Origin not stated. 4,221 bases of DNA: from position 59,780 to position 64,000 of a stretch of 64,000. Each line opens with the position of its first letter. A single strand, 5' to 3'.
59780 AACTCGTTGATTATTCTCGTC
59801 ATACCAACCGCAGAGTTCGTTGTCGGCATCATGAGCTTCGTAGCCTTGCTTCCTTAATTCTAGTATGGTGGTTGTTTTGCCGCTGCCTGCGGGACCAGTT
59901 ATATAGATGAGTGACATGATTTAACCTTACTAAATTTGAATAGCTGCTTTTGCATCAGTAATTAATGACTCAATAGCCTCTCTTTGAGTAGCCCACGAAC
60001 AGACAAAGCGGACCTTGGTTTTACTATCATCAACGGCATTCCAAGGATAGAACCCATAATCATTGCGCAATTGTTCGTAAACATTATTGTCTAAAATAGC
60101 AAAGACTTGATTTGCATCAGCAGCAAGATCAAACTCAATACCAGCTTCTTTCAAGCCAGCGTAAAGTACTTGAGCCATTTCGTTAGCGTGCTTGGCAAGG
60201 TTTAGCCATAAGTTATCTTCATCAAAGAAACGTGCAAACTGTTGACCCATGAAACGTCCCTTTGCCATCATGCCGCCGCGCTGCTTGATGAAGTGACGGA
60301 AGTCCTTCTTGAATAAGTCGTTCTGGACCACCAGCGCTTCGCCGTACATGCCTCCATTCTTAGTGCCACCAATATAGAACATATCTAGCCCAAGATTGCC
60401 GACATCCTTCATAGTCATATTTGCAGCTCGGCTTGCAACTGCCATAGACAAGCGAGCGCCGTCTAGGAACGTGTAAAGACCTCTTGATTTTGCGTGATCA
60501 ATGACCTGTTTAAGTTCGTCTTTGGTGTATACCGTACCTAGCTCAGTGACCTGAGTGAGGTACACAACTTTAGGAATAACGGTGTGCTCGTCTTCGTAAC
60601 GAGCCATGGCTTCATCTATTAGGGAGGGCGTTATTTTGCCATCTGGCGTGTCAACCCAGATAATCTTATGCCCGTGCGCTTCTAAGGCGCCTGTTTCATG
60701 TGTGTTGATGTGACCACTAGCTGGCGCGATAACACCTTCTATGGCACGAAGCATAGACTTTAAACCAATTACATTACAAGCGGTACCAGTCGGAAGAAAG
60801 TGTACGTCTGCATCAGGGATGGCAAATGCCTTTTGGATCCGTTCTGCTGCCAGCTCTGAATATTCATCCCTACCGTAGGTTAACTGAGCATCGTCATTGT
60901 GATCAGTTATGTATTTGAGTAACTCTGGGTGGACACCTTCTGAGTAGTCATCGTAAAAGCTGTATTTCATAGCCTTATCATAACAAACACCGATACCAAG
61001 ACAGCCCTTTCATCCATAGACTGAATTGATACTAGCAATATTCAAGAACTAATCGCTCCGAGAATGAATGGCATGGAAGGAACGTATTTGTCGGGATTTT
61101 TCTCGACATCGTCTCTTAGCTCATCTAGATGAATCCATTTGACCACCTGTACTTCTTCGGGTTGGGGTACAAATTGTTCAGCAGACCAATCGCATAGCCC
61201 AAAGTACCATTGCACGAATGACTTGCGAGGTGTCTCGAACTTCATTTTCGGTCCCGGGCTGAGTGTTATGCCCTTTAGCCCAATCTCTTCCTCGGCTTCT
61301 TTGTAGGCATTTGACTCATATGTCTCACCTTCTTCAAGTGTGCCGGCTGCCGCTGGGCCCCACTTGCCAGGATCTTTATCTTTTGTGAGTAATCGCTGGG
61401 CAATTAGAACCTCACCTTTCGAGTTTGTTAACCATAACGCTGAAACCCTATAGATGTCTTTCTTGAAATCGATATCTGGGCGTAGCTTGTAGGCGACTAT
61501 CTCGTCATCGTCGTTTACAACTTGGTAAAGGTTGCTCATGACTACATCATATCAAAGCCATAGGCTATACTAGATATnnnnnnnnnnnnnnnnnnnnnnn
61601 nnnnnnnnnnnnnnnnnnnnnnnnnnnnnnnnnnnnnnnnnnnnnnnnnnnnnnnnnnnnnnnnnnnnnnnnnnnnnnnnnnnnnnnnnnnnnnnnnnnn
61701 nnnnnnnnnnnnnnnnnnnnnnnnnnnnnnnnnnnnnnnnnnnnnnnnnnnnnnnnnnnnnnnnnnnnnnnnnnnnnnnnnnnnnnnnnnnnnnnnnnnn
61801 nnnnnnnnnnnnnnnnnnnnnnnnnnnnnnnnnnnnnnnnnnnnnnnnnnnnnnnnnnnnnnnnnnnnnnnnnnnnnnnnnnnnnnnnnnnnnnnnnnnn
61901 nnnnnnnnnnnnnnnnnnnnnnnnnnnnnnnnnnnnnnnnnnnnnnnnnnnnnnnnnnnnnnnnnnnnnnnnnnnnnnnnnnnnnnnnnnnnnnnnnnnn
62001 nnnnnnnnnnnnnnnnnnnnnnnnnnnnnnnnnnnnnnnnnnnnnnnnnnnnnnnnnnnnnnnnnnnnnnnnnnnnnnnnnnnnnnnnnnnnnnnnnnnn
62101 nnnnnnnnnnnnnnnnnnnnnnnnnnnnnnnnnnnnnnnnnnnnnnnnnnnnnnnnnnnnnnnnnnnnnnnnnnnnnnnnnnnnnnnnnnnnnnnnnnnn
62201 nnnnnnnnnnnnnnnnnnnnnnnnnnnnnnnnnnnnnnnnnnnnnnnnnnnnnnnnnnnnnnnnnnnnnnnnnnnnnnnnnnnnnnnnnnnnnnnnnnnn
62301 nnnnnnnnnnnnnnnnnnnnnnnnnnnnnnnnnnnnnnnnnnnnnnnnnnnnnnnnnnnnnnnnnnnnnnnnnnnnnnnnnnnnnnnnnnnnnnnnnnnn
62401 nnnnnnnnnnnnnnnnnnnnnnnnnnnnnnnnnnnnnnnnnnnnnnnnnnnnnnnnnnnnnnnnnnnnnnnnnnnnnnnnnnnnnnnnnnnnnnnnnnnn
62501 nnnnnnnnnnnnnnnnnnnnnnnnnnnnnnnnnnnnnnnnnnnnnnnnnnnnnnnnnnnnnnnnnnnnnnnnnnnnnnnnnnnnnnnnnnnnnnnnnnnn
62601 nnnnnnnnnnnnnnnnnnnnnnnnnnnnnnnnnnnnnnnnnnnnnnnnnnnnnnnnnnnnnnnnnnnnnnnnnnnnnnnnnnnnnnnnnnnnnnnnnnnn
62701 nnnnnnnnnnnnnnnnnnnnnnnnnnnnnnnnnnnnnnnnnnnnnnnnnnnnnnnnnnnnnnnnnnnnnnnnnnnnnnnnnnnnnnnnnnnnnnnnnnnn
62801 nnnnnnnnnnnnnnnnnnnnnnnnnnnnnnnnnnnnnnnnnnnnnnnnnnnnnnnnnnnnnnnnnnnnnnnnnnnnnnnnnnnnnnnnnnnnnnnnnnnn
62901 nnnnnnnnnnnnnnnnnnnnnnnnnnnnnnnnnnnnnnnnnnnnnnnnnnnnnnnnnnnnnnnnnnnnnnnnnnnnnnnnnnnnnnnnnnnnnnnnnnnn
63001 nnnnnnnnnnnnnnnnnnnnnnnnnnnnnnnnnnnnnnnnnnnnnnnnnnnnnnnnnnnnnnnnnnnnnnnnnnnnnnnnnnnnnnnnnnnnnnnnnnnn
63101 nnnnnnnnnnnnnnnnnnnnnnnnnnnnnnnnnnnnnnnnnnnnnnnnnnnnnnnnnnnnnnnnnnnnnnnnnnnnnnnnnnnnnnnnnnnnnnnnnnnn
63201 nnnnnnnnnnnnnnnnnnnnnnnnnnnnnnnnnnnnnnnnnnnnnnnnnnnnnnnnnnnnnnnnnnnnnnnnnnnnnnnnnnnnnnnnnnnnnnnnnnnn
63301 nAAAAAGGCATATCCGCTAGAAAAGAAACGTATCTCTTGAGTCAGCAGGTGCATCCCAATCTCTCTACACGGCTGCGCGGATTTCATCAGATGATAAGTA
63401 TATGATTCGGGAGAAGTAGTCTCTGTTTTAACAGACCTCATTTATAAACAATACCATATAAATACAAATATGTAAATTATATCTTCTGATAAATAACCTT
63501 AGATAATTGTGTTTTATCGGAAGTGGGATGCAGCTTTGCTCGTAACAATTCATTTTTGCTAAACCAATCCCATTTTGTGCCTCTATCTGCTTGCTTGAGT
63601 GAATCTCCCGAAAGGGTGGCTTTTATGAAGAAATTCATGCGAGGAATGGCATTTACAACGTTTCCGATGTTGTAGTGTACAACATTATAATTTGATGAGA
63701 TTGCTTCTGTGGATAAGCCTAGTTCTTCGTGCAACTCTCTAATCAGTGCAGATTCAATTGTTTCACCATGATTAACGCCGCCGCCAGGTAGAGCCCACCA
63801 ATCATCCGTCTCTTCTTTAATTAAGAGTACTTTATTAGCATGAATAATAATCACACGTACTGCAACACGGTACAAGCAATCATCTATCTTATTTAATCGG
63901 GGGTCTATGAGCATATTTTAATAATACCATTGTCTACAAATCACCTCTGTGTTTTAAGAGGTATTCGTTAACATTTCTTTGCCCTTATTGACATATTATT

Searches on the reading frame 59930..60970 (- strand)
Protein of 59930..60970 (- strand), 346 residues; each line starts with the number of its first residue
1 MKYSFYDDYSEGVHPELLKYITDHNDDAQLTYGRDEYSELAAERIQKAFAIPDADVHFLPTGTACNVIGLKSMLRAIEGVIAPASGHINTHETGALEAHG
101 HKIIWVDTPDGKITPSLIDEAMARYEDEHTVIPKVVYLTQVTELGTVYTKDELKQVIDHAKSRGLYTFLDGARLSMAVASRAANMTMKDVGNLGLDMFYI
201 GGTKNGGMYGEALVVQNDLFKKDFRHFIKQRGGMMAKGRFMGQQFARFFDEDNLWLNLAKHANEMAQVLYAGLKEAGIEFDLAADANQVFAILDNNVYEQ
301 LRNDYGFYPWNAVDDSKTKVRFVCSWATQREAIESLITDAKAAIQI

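Call 89: search_protein_families(library=ncbifam, proteins=[window:59930-60970:-], max_evalue=0.00001)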
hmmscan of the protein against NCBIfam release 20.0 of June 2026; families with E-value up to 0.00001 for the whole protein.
window:59930-60970:- (346 aa): 2 families
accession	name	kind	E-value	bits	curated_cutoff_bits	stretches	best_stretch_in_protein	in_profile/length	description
NF041359.1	GntG_guanitoxin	subfamily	2.8e-12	46.4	230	1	51-296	51-295/343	GntG family PLP-dependent aldolase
NF007825.0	PRK10534.1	equivalog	3.7e-11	42.6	312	1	56-341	52-328/333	low-specificity L-threonine aldolase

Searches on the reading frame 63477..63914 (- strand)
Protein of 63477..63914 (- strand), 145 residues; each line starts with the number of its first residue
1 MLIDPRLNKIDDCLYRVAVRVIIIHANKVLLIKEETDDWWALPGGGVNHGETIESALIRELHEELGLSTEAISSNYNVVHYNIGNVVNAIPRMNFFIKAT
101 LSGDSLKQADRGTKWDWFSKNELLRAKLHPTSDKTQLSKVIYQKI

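Call 67: search_protein_families(library=pfam, max_evalue=0.001, proteins=[window:63477-63914:-])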
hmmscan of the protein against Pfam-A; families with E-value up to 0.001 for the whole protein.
window:63477-63914:- (145 aa): 3 families
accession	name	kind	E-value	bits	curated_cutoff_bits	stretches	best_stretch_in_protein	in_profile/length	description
PF00293.34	NUDIX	-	2.2e-17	63.8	21.1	1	15-134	2-129/134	NUDIX domain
PF22327.2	Nudt16-like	-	7.7e-06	26.4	27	1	28-83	23-82/161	U8 snoRNA-decapping enzyme-like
PF13869.12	NUDIX_2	-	0.00014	21.8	27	1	16-95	44-119/188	Nucleotide hydrolase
